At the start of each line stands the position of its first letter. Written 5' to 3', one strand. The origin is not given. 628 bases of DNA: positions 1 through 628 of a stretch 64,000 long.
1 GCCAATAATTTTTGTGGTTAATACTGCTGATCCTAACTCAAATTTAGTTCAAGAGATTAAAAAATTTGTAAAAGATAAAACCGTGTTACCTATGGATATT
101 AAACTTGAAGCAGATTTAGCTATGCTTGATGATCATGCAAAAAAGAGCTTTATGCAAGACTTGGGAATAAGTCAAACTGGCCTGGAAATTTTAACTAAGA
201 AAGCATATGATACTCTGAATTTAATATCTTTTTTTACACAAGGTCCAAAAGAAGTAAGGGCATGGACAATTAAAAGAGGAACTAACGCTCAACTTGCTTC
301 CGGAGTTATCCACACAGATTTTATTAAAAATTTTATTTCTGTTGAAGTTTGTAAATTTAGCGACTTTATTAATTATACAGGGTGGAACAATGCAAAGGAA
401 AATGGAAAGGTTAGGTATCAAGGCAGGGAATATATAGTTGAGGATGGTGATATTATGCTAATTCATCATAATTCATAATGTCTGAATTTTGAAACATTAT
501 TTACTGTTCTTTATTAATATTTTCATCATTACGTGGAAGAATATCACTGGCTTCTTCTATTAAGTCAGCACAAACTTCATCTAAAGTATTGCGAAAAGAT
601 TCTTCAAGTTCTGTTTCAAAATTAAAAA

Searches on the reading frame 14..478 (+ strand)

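Call 38: search_protein_families(library=pfam, proteins=[window:14-478:+], max_evalue=0.001)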
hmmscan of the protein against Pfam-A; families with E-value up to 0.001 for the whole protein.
window:14-478:+ (154 aa): 1 family
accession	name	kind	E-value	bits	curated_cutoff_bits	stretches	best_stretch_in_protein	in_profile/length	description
PF06071.19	YchF-GTPase_C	-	4.3e-34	116.9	27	1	70-153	1-84/84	Protein of unknown function (DUF933)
